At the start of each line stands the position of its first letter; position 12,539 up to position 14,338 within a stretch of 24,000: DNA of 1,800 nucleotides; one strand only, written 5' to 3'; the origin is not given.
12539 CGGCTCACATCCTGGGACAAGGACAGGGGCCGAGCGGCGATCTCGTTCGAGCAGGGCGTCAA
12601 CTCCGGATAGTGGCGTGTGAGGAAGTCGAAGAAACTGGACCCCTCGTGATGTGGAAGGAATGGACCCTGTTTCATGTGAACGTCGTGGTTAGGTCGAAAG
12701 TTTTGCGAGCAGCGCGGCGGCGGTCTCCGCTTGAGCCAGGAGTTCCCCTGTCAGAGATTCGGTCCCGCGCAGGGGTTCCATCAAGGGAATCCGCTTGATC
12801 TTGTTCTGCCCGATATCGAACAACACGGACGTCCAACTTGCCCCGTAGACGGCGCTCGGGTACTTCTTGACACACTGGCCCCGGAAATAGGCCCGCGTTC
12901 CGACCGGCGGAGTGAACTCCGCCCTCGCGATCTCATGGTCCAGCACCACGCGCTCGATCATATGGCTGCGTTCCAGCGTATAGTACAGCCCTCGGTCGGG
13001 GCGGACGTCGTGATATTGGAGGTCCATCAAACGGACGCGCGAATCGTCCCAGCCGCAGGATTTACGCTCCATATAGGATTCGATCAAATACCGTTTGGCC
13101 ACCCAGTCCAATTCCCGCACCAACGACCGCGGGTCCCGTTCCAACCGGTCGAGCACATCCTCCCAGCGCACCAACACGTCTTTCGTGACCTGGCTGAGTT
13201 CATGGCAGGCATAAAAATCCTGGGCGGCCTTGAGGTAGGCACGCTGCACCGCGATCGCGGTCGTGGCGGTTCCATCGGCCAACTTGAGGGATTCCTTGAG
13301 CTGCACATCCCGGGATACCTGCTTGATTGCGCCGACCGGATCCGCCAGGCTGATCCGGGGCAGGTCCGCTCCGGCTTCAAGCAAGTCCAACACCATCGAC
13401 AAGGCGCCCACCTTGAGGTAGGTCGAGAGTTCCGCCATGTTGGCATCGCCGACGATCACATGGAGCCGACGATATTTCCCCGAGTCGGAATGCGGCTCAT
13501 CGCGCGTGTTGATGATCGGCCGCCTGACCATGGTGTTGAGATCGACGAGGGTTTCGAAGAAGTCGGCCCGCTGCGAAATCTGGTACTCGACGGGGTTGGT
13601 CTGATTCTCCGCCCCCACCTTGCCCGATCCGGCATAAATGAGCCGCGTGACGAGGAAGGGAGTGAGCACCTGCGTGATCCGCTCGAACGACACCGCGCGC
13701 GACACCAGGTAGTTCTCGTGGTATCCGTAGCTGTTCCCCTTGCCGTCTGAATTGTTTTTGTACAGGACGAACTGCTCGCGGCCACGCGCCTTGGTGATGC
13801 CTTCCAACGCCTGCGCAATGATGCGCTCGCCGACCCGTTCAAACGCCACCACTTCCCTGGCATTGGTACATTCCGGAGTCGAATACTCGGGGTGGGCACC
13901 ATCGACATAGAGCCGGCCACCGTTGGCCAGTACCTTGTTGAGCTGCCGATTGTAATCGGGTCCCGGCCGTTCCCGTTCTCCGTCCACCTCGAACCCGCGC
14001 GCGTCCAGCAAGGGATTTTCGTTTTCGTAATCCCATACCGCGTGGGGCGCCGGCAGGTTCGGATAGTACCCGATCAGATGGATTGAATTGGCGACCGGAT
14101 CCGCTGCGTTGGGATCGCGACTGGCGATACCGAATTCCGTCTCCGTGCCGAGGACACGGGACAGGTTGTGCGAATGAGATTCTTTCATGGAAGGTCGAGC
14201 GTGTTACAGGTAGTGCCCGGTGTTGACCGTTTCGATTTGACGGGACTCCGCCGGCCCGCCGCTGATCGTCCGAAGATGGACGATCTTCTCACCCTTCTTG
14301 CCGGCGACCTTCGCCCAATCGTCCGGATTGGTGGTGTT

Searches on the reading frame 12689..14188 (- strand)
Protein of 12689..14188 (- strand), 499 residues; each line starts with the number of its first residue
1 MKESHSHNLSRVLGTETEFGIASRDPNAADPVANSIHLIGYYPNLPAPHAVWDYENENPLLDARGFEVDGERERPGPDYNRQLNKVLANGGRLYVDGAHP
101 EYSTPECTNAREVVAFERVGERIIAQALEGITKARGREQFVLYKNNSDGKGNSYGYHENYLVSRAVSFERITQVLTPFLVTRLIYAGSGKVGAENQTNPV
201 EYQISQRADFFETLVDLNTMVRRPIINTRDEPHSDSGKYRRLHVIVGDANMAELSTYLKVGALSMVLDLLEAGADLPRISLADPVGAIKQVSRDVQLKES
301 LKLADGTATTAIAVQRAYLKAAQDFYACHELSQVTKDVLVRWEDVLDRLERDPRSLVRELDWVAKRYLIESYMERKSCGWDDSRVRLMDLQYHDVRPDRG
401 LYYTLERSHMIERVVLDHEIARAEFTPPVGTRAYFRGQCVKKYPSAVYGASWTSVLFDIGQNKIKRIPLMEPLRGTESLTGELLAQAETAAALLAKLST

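Call 47: find_homologous_proteins(query=window:12689-14188:-, max_evalue=1e-50)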
Query window:12689-14188:- (499 aa): 8000 proteins with E <= 1e-50 among 8000 candidates; the best 120 are listed.
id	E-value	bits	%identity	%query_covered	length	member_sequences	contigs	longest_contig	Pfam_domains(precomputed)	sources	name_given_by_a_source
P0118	0.0e+0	1122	99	100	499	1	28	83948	PF03136.21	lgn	-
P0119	0.0e+0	1122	99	100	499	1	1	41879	PF03136.21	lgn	-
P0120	0.0e+0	1106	97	100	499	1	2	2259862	PF03136.21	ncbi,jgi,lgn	jgi:proteasome accessory factor A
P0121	0.0e+0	1102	97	100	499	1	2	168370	PF03136.21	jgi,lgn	-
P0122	0.0e+0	1095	96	100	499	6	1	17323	PF03136.21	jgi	jgi:proteasome accessory factor A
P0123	0.0e+0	1088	95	100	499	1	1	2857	PF03136.21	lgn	-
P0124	0.0e+0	1070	94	100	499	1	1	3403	PF03136.21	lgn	-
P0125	0.0e+0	1064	93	100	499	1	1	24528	PF03136.21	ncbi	ncbi:MAG: depupylase/deamidase Dop [Nitrospira sp.]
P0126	0.0e+0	1063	95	98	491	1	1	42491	PF03136.21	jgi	jgi:proteasome accessory factor A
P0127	0.0e+0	1061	92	100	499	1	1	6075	PF03136.21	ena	-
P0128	0.0e+0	1060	93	100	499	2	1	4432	PF03136.21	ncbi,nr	ncbi:MAG: proteasome accessory factor PafA2 [Nitrospira sp.]|nr:proteasome accessory factor PafA2 [N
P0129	0.0e+0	1059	92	100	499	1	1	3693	PF03136.21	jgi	-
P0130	0.0e+0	1058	92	100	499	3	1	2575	PF03136.21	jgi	jgi:proteasome accessory factor PafA2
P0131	0.0e+0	1058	92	100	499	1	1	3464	PF03136.21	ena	-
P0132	0.0e+0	1056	92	100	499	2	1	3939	PF03136.21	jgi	-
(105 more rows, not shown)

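Call 49: find_encoding_contigs(protein=P0120, flank=10000, max_places=2)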
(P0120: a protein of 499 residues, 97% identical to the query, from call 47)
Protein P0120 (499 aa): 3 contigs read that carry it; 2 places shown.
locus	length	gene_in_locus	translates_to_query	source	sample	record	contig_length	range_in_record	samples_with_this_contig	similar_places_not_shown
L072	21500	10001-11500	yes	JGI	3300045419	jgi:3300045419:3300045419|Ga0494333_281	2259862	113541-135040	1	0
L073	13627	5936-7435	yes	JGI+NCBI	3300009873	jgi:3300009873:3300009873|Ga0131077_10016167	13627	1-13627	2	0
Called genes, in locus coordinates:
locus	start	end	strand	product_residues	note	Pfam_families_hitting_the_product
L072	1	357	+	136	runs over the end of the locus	PF01245:Ribosomal_L19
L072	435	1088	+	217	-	PF01351:RNase_HII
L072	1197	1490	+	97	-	PF02021:UPF0102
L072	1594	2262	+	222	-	PF00005:ABC_tran, PF13304:AAA_21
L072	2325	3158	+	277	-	PF18075:FtsX_ECD, PF02687:FtsX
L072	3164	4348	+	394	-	PF24568:CC_PcsB (weak), PF01551:Peptidase_M23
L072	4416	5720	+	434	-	PF22694:CtpB_N-like, PF00595:PDZ, PF13180:PDZ_2, PF17820:PDZ_6, PF03572:Peptidase_S41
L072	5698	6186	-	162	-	PF14716:HHH_8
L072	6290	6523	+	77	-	PF02597:ThiS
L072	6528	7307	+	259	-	PF05690:ThiG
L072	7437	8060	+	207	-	PF02581:TMP-TENI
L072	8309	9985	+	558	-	PF13191:AAA_16 (faint), PF17758:Prot_ATP_ID_OB_N, PF16450:Prot_ATP_ID_OB_C, PF00004:AAA, PF00910:RNA_helicase (faint)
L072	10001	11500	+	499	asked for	PF03136:Pup_ligase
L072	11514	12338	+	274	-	PF00227:Proteasome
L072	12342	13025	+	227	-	PF00227:Proteasome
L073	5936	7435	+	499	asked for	PF03136:Pup_ligase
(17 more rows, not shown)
